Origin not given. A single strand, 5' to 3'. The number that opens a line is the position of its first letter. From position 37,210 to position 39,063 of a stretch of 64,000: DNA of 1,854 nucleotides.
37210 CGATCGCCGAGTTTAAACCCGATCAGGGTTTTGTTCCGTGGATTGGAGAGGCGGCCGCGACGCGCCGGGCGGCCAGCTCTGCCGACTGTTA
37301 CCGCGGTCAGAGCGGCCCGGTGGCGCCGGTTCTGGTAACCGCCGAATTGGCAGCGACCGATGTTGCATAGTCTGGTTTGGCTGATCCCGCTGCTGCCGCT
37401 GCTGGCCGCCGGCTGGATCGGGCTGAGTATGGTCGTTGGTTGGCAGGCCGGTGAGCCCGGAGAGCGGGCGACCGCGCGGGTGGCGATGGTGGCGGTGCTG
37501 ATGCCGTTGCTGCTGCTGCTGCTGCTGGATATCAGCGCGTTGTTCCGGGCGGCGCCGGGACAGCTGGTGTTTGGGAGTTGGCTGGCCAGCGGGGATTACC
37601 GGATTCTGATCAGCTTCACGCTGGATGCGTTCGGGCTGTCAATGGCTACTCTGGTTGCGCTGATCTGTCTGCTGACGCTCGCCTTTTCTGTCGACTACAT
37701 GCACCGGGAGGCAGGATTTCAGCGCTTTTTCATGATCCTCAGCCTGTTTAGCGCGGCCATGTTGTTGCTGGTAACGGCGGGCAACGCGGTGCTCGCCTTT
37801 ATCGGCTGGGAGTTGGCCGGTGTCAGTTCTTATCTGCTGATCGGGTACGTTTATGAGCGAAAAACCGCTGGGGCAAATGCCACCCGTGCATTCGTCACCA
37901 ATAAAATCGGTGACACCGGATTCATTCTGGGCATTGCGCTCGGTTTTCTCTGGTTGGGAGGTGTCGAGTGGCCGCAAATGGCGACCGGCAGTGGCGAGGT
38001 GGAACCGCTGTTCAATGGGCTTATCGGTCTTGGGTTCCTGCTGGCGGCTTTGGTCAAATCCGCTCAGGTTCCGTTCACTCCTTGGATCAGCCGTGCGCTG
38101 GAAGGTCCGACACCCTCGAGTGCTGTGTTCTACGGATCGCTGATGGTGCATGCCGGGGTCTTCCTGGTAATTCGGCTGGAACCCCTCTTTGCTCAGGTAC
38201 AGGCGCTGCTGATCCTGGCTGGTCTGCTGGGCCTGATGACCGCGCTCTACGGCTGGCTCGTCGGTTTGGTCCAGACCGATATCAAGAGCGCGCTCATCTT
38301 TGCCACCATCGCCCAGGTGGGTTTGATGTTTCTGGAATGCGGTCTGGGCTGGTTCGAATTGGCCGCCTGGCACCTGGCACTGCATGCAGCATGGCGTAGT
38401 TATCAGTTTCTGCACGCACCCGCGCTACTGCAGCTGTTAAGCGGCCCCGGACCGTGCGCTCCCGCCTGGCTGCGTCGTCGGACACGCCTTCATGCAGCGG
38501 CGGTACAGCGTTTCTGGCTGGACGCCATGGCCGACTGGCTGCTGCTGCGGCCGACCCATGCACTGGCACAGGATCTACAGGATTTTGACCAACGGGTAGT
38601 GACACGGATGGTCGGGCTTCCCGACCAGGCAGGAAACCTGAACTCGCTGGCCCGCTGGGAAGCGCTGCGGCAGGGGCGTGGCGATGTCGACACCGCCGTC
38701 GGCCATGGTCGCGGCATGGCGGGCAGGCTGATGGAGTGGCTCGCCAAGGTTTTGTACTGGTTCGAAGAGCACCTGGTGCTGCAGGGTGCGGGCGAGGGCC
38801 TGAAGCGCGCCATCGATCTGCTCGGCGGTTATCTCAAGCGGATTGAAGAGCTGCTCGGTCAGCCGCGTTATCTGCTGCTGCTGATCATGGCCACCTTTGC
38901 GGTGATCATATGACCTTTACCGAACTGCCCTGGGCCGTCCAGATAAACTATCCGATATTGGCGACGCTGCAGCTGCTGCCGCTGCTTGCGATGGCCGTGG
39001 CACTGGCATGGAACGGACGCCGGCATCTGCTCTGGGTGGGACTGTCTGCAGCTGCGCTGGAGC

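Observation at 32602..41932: Five-gene translationally coupled DabA operon with four antiporter-like subunits instead of the canonical dabA-dabB pair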

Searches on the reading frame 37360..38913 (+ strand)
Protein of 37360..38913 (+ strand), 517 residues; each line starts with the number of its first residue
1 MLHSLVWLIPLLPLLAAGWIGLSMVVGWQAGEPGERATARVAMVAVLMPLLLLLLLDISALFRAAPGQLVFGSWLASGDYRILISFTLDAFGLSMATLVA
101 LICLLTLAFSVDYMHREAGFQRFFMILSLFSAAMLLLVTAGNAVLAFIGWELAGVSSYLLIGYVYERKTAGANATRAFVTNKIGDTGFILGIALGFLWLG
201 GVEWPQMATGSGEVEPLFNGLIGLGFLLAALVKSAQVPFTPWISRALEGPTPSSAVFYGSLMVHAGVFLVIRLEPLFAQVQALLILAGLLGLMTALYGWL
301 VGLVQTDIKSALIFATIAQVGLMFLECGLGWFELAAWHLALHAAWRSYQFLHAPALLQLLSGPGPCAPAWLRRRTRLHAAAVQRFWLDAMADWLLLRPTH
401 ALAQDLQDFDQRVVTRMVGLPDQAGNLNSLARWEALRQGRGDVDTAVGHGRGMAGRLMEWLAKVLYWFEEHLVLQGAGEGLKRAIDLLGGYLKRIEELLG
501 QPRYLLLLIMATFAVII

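Call 5: search_protein_families(library=pfam, proteins=[window:37360-38913:+])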
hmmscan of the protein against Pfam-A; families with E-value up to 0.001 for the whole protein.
window:37360-38913:+ (517 aa): 2 families
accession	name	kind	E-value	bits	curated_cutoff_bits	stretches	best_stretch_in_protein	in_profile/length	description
PF00361.26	Proton_antipo_M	-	1.4e-36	126.7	21.5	1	140-353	1-219/294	NADH:quinone oxidoreductase/Mrp antiporter, TM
PF00662.26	Proton_antipo_N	-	2e-12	47.3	24.5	1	74-124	1-51/51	NADH-Ubiquinone oxidoreductase (complex I), chain 5 N-terminus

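Call 6: search_protein_families(library=ncbifam, proteins=[window:37360-38913:+], max_evalue=0.00001)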
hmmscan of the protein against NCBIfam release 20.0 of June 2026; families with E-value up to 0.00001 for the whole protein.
window:37360-38913:+ (517 aa): 48 families (the best 25 are shown)
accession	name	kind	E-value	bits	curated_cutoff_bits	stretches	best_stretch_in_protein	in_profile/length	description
NF005141.0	PRK06590.1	equivalog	1.3e-79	268.8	556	1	4-355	3-349/615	NADH-quinone oxidoreductase subunit L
TIGR01974.1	NDH_I_L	subfamily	1.5e-77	262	407.5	1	5-357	2-355/630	NADH-quinone oxidoreductase subunit L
NF005626.0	PRK07376.1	equivalog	1.6e-68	231.6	963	1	3-354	5-361/675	NAD(P)H-quinone oxidoreductase subunit 5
NF009287.0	PRK12647.1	equivalog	3.5e-45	154.8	937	1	36-353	23-343/773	putative monovalent cation/H+ antiporter subunit A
NF040617.1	F420_dehyd_FpoL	exception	4.1e-45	154.7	1050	2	3-195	3-184/669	F420H2 dehydrogenase subunit FpoL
NF005633.0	PRK07390.1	subfamily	7.1e-44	150.4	676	1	3-351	6-351/613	NAD(P)H-quinone oxidoreductase subunit F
NF009288.0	PRK12648.1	equivalog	9.1e-41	139.9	1104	1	33-353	23-343/954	monovalent cation/H+ antiporter subunit A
TIGR00940.1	2a6301s01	subfamily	4.4e-40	137.7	920.45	1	81-330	66-316/793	monovalent cation:proton antiporter subunit A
NF005097.0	PRK06525.1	equivalog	1.6e-39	136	430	1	33-355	23-350/480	hydrogenase 4 subunit D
NF009285.0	PRK12645.1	equivalog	2.9e-39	135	1028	1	61-331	49-321/804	Na+/H+ antiporter subunit A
NF009286.0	PRK12646.1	equivalog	5.8e-39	134.2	1063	1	24-331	16-321/800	DUF4040 family protein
TIGR01960.1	ndhF3_CO2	subfamily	1.8e-38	132.5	588.7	1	2-343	5-343/606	NAD(P)H dehydrogenase, subunit NdhF3 family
NF006029.0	PRK08168.1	equivalog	5e-37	128.2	380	1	5-354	7-338/520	NADH-quinone oxidoreductase subunit L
NF009284.0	PRK12644.1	equivalog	2.8e-35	121.7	962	1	68-344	54-327/975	Na+/H+ antiporter subunit A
NF009289.0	PRK12649.1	equivalog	4.5e-35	121.2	1117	1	40-353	31-354/789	putative monovalent cation/H+ antiporter subunit A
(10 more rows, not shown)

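Call 25: search_solved_structures(query=window:37360-38913:+, max_evalue=1e-10, show_alignments=0)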
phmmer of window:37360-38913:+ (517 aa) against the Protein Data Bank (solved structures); distinct sequences matched with E-value up to 1e-10: 43.
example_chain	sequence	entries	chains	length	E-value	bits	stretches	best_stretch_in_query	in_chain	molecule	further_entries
6hum_F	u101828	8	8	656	4.1e-57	197.5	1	2-362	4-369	NADH dehydrogenase subunit 5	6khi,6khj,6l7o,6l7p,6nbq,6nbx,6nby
9grx_F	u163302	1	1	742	1.8e-55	192.1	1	3-358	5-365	NAD(P)H-quinone oxidoreductase subunit 5, chloroplastic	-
7eu3_F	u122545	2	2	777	5.6e-53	183.9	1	4-357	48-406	NAD(P)H-quinone oxidoreductase subunit F | NADH-plastoquinone oxidoreductase subunit 5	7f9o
7wff_F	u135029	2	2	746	1.4e-52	182.6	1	5-358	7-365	NAD(P)H-quinone oxidoreductase subunit 5, chloroplastic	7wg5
8qby_L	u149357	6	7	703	3.1e-51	178.1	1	22-358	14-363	NADH dehydrogenase subunit L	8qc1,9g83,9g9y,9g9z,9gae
7zm7_5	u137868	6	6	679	3.6e-50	174.6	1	24-358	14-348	NADH-ubiquinone oxidoreductase chain 5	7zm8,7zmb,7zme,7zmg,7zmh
9ti4_l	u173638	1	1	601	4.4e-48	167.7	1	58-360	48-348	NADH-ubiquinone oxidoreductase chain 5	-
9cwt_l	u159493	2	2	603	4.5e-48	167.7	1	58-360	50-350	NADH-ubiquinone oxidoreductase chain 5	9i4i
5xtc_l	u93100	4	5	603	4.6e-48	167.7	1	58-360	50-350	NADH-ubiquinone oxidoreductase chain 5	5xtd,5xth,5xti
5lnk_L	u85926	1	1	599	6.6e-47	163.9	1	73-360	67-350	Mitochondrial complex I, ND5 subunit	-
6q9b_D5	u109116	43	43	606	6.7e-47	163.8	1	73-360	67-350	NADH-ubiquinone oxidoreductase chain 5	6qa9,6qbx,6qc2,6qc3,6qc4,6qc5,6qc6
5cod_L1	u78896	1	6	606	1.6e-46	162.6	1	68-360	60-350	NADH-ubiquinone oxidoreductase chain 5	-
8c2s_L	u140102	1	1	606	4.9e-46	161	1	69-360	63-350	NADH-ubiquinone oxidoreductase chain 5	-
6g2j_L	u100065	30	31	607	5e-46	161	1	69-360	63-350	NADH-ubiquinone oxidoreductase chain 5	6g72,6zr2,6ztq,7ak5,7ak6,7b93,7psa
4he8_L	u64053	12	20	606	8.3e-46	160.2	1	62-364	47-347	NADH-quinone oxidoreductase subunit 12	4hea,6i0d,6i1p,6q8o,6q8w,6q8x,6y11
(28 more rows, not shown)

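Call 54: find_homologous_proteins(query=window:37360-38913:+, max_evalue=1e-20)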
Query window:37360-38913:+ (517 aa): 2446 proteins with E <= 1e-20 among 8000 candidates; the best 120 are listed.
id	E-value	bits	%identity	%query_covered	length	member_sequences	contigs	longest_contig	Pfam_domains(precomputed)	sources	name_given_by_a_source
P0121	0.0e+0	1115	99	100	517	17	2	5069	PF00662.27,PF00361.26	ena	-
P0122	2.7e-294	995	89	97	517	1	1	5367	PF00662.27,PF00361.26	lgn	-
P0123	1.6e-278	943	84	100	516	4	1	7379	PF00662.27,PF00361.26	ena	-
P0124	9.5e-271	917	81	100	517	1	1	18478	PF00662.27,PF00361.26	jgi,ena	-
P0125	2.2e-270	916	81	97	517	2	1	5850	PF00662.27,PF00361.26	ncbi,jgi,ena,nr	ncbi:MAG TPA: proton-conducting transporter membrane subunit [Gammaproteobacteria bacterium]|nr:prot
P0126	2.9e-268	909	80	100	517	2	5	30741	PF00662.27,PF00361.26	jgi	-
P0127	1.0e-263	894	79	97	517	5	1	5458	PF00662.27,PF00361.26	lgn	-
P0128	4.5e-260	882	78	100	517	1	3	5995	PF00662.27,PF00361.26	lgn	-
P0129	3.6e-259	879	77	100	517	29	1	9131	PF00662.27,PF00361.26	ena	-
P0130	9.6e-252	855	75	100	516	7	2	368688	PF00662.27,PF00361.26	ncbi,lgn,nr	ncbi:MAG: hypothetical protein H6965_12770 [Chromatiaceae bacterium]|nr:hypothetical protein [Chroma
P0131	9.8e-239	812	72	100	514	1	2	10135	PF00662.27,PF00361.26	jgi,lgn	jgi:NADH:ubiquinone oxidoreductase subunit 5 (subunit L)/multisubunit Na+/H+ antiporter MnhA subunit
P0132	1.7e-235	801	70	100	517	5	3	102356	PF00662.27,PF00361.26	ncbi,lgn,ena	-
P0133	2.2e-235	801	72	100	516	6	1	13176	PF00662.27,PF00361.26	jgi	-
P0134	1.8e-226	771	69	96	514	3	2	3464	PF00662.27,PF00361.26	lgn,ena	-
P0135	7.8e-225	766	69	97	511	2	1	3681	PF00662.27,PF00361.26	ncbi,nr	ncbi:MAG: proton-conducting transporter membrane subunit [Pseudomonadota bacterium]|nr:proton-conduc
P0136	2.9e-223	761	67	100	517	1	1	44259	PF00662.27,PF00361.26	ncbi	-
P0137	2.8e-222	757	67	100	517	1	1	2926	PF00662.27,PF00361.26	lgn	-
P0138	9.8e-221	752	67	100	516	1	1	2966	PF00662.27,PF00361.26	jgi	-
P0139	8.6e-220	749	67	96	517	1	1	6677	PF00662.27,PF00361.26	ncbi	ncbi:MAG: proton-conducting transporter membrane subunit [Pseudomonadota bacterium]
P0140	1.0e-219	749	66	100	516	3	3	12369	PF00662.27,PF00361.26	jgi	-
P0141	1.2e-219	749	67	97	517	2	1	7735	PF00662.27,PF00361.26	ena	-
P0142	1.2e-219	749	66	99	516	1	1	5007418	PF00662.27,PF00361.26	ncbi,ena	-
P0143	4.7e-219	747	66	96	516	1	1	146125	PF00662.27,PF00361.26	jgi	jgi:NADH:ubiquinone oxidoreductase subunit 5 (subunit L)/multisubunit Na+/H+ antiporter MnhA subunit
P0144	2.6e-215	734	66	100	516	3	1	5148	PF00662.27,PF00361.26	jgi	-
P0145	1.1e-214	732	65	100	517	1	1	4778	PF00662.27,PF00361.26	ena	-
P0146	1.5e-214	732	65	100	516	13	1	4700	PF00662.27,PF00361.26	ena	-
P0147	2.3e-214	731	67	97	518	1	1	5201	PF00662.27,PF00361.26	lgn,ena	-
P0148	1.1e-213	729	65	100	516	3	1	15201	PF00662.27,PF00361.26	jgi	-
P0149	6.7e-213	727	63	100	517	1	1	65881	PF00662.27,PF00361.26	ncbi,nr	ncbi:MAG: hypothetical protein GY703_10970 [Gammaproteobacteria bacterium]|nr:hypothetical protein [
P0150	5.9e-210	717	65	95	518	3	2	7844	PF00662.27,PF00361.26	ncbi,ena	-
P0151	3.0e-209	714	66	96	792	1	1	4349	PF00662.27,PF00361.26,PF10070.15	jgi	jgi:NADH:ubiquinone oxidoreductase subunit 5 (subunit L)/multisubunit Na+/H+ antiporter MnhA subunit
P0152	2.5e-208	711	64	99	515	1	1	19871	PF00662.27,PF00361.26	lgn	-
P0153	9.0e-208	710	63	100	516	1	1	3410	PF00662.27,PF00361.26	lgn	-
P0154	9.4e-208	710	64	100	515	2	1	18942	PF00662.27,PF00361.26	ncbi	-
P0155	1.3e-207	709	63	100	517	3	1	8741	PF00662.27,PF00361.26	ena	-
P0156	3.1e-207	708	64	100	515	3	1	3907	PF00662.27,PF00361.26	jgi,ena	-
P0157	1.4e-206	706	65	95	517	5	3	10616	PF00662.27,PF00361.26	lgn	-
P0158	1.5e-206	706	63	100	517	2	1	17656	PF00662.27,PF00361.26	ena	-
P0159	9.7e-206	703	64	100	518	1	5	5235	PF00662.27,PF00361.26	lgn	-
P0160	1.5e-205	702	64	100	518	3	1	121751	PF00662.27,PF00361.26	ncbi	-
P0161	2.9e-205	701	63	96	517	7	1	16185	PF00662.27,PF00361.26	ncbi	ncbi:MAG: proton-conducting transporter membrane subunit [Sedimenticola sp.]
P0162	1.4e-204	699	64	99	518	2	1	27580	PF00662.27,PF00361.26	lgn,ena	-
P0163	1.8e-204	699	65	100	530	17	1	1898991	PF00662.27,PF00361.26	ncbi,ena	-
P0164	8.5e-204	696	63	96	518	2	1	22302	PF00662.27,PF00361.26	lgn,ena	-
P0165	1.5e-203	696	62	100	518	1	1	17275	PF00662.27,PF00361.26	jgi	-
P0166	3.2e-203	695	64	95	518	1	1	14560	PF00662.27,PF00361.26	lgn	-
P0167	7.9e-203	693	64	99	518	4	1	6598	PF00662.27,PF00361.26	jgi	jgi:NADH:ubiquinone oxidoreductase subunit 2 (subunit N)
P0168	9.2e-203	693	64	94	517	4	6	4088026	PF00662.27,PF00361.26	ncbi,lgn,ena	ncbi:MAG: proton-conducting transporter membrane subunit [Candidatus Sedimenticola sp. PURPLELP]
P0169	1.0e-202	693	63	100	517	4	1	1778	PF00662.27,PF00361.26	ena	-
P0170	1.0e-202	693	63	100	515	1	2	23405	PF00662.27,PF00361.26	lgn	-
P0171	1.0e-202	693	62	96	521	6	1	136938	PF00662.27,PF00361.26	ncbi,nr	ncbi:MAG: hypothetical protein K1562_03370 [Candidatus Thiodiazotropha sp. (ex. Lucinisca nassula)]|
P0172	4.2e-202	691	64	97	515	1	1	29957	PF00662.27,PF00361.26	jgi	-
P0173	5.2e-202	691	64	100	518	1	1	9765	PF00662.27,PF00361.26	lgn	-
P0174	5.3e-202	691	63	99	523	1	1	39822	PF00662.27,PF00361.26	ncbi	-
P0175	1.3e-201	689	63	100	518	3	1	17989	PF00662.27,PF00361.26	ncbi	-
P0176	1.4e-201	689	61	96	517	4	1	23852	PF00662.27,PF00361.26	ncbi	-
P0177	2.3e-201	688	64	100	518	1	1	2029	PF00662.27,PF00361.26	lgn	-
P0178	3.6e-200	684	63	99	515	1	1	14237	PF00662.27,PF00361.26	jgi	jgi:NADH:ubiquinone oxidoreductase subunit 5 (subunit L)/multisubunit Na+/H+ antiporter MnhA subunit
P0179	3.8e-200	684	61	100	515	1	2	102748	PF00662.27,PF00361.26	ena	-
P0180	8.9e-200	683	63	100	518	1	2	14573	PF00662.27,PF00361.26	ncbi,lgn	-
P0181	9.8e-200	683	62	100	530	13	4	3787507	PF00662.27,PF00361.26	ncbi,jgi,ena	-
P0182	1.5e-199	682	62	95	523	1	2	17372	PF00662.27,PF00361.26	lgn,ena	-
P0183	4.8e-199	681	62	100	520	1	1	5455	PF00662.27,PF00361.26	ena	-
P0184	7.5e-199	680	63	95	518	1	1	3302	PF00662.27,PF00361.26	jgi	-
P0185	7.7e-199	680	61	96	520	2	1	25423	PF00662.27,PF00361.26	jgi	jgi:NADH:ubiquinone oxidoreductase subunit 5 (subunit L)/multisubunit Na+/H+ antiporter MnhA subunit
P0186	1.2e-198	680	63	99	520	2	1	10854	PF00662.27,PF00361.26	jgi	jgi:NADH:ubiquinone oxidoreductase subunit 5 (subunit L)/multisubunit Na+/H+ antiporter MnhA subunit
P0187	1.2e-198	679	62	100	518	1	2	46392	PF00662.27,PF00361.26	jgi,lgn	-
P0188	1.6e-198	679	62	96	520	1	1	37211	PF00662.27,PF00361.26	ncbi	-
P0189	1.8e-198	679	62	100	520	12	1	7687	PF00662.27,PF00361.26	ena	-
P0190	2.4e-198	678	62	100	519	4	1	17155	PF00662.27,PF00361.26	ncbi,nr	ncbi:MAG: hypothetical protein HQL40_03320 [Alphaproteobacteria bacterium]|nr:hypothetical protein [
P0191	8.0e-198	677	60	100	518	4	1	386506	PF00662.27,PF00361.26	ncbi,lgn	ncbi:MAG: proton-conducting transporter membrane subunit [Sedimenticola sp.]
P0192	8.9e-198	677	63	99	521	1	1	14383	PF00662.27,PF00361.26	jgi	jgi:NADH:ubiquinone oxidoreductase subunit 5 (subunit L)/multisubunit Na+/H+ antiporter MnhA subunit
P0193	2.1e-197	675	62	100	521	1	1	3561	PF00662.27,PF00361.26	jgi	jgi:NADH:ubiquinone oxidoreductase subunit 5 (subunit L)/multisubunit Na+/H+ antiporter MnhA subunit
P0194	2.6e-197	675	63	100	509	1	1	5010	PF00662.27,PF00361.26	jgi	jgi:NADH:ubiquinone oxidoreductase subunit 2 (subunit N)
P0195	2.9e-197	675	64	97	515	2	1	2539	PF00662.27,PF00361.26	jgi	-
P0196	3.9e-197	674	62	100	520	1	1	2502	PF00662.27,PF00361.26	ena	-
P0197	4.4e-197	674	63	100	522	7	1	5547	PF00662.27,PF00361.26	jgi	jgi:NADH:ubiquinone oxidoreductase subunit 5 (subunit L)/multisubunit Na+/H+ antiporter MnhA subunit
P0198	4.9e-197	674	63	100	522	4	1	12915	PF00662.27,PF00361.26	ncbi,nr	ncbi:MAG: hypothetical protein LC646_00010 [Xanthomonadaceae bacterium]|nr:hypothetical protein [Xan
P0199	8.6e-197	673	62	96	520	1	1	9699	PF00662.27,PF00361.26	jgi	jgi:NADH:ubiquinone oxidoreductase subunit 5 (subunit L)/multisubunit Na+/H+ antiporter MnhA subunit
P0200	9.5e-197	673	61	100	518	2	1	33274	PF00662.27,PF00361.26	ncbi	-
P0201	9.9e-197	673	62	99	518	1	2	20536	PF00662.27,PF00361.26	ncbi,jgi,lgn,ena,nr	ncbi:MAG TPA: hypothetical protein EYH03_00250 [Chromatiales bacterium]|nr:hypothetical protein [Chr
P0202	1.5e-196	673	61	100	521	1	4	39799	PF00662.27,PF00361.26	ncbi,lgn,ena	-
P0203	1.9e-196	672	62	99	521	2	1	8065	PF00662.27,PF00361.26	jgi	jgi:formate hydrogenlyase subunit 3/multisubunit Na+/H+ antiporter MnhD subunit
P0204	2.3e-196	672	64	100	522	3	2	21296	PF00662.27,PF00361.26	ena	-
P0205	4.7e-196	671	61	97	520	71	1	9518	PF00662.27,PF00361.26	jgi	jgi:NADH:ubiquinone oxidoreductase subunit 5 (subunit L)/multisubunit Na+/H+ antiporter MnhA subunit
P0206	6.2e-196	671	62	100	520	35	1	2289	PF00662.27,PF00361.26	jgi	jgi:NADH:ubiquinone oxidoreductase subunit 5 (subunit L)/multisubunit Na+/H+ antiporter MnhA subunit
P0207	1.4e-195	669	61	96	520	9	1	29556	PF00662.27,PF00361.26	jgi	jgi:NADH:ubiquinone oxidoreductase subunit 5 (subunit L)/multisubunit Na+/H+ antiporter MnhA subunit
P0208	1.5e-195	669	62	100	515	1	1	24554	PF00662.27,PF00361.26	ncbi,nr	ncbi:MAG: proton-conducting transporter membrane subunit [Pseudomonadota bacterium]|nr:proton-conduc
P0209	5.0e-195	668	60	99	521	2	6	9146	PF00662.27,PF00361.26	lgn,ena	-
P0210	5.9e-195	667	62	100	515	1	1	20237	PF00662.27,PF00361.26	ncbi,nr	ncbi:MAG: hypothetical protein LJE70_13220 [Chromatiaceae bacterium]|nr:hypothetical protein [Chroma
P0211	1.6e-194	666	61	99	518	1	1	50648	PF00662.27,PF00361.26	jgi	jgi:NADH:ubiquinone oxidoreductase subunit 5 (subunit L)/multisubunit Na+/H+ antiporter MnhA subunit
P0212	1.9e-194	666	62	99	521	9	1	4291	PF00662.27,PF00361.26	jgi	-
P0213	3.4e-194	665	62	99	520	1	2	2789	PF00662.27,PF00361.26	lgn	-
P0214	4.2e-194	664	62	100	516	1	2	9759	PF00662.27,PF00361.26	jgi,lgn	-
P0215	7.4e-194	664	60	100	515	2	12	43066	PF00662.27,PF00361.26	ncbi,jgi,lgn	jgi:NADH:ubiquinone oxidoreductase subunit 5 (subunit L)/multisubunit Na+/H+ antiporter MnhA subunit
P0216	1.1e-193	663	64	96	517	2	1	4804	PF00662.27,PF00361.26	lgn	-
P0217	1.2e-193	663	61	96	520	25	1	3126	PF00662.27,PF00361.26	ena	-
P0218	1.6e-193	663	61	96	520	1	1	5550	PF00662.27,PF00361.26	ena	-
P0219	1.7e-193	662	61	100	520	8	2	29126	PF00662.27,PF00361.26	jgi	jgi:NADH:ubiquinone oxidoreductase subunit 5 (subunit L)/multisubunit Na+/H+ antiporter MnhA subunit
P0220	1.8e-193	662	61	97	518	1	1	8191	PF00662.27,PF00361.26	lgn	-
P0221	2.1e-193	662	60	100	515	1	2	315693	PF00662.27,PF00361.26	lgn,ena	-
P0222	3.3e-193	662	63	100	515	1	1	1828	PF00662.27,PF00361.26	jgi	-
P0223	3.8e-193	661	60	96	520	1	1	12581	PF00662.27,PF00361.26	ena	-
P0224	4.2e-193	661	62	96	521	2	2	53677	PF00662.27,PF00361.26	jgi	-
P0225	5.3e-193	661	63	100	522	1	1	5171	PF00662.27,PF00361.26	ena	-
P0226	6.9e-193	660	62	99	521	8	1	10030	PF00662.27,PF00361.26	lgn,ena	-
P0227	7.4e-193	660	60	100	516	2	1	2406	PF00662.27,PF00361.26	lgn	-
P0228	1.8e-192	659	61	100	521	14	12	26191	PF00662.27,PF00361.26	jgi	jgi:NADH:ubiquinone oxidoreductase subunit 5 (subunit L)/multisubunit Na+/H+ antiporter MnhA subunit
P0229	2.6e-192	659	62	96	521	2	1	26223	PF00662.27,PF00361.26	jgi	-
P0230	3.3e-192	658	61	100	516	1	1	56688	PF00662.27,PF00361.26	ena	-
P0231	4.5e-192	658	63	98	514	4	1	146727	PF00662.27,PF00361.26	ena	-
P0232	9.5e-192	657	63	99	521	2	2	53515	PF00662.27,PF00361.26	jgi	-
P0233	1.6e-191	656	63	94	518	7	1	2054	PF00662.27,PF00361.26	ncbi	-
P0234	2.3e-191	655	59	95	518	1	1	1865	PF00662.27,PF00361.26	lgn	-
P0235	2.5e-191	655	60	100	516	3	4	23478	PF00662.27,PF00361.26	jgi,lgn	-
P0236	2.6e-191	655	59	97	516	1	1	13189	PF00662.27,PF00361.26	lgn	-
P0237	6.6e-191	654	59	100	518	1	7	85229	PF00662.27,PF00361.26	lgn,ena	-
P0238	7.3e-191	654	60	96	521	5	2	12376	PF00662.27,PF00361.26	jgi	jgi:NADH:ubiquinone oxidoreductase subunit 5 (subunit L)/multisubunit Na+/H+ antiporter MnhA subunit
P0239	8.6e-191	654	58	100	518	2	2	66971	PF00662.27,PF00361.26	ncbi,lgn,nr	ncbi:MAG: hypothetical protein KZQ88_14280 [Candidatus Thiodiazotropha sp. (ex Dulcina madagascarien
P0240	8.8e-191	654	61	100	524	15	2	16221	PF00662.27,PF00361.26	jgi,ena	jgi:NADH:ubiquinone oxidoreductase subunit 5 (subunit L)/multisubunit Na+/H+ antiporter MnhA subunit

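Call 71: predict_structure(alignment_id=A1)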
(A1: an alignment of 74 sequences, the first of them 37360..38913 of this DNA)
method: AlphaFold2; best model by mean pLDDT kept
length: 517 residues; sequences in the alignment: 74
mean_pLDDT: 77.2   pTM: 0.73
mean pLDDT of the five models: 77.2, 76.1, 74.9, 74.2, 73.5
residues with pLDDT >= 90: 195; 70-90: 160; 50-70: 80; < 50: 82
segments of 3 or more residues with pLDDT < 50: 414-459, 468-483, 511-517
pLDDT, mean of each block of 10 residues (from residue 1): 90 95 84 87 96 95 90 86 92 95 93 83 91 95 94 82 63 71 88 90 87 82 94 86 65 76 92 92 95 93 82 89 96 96 91 72 72 87 78 65 56 46 40 45 36 46 52 42 50 51 49 40
secondary structure, 60 per line:
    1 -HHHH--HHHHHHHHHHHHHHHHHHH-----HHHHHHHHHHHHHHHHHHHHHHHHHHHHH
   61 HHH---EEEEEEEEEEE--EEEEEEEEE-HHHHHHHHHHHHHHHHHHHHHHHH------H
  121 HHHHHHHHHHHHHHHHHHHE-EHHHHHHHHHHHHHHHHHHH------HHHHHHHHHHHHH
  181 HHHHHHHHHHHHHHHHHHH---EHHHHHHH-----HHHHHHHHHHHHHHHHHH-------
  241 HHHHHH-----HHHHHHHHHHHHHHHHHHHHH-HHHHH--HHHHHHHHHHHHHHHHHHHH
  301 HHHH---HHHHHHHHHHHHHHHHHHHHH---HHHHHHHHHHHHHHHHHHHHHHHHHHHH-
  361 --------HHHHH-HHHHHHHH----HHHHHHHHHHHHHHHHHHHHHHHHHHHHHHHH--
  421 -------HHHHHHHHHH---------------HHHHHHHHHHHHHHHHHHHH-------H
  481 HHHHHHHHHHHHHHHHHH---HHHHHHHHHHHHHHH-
elements in order: H2-5 H8-26 H32-63 E67-77 E80-88 H90-113 H120-139 H143-161 H168-199 H204-210 H216-233 H241-246 H252-272 H274-278 H281-304 H308-328 H332-359 H369-373 H375-382 H387-418 H428-437 H453-472 H480-498 H502-516
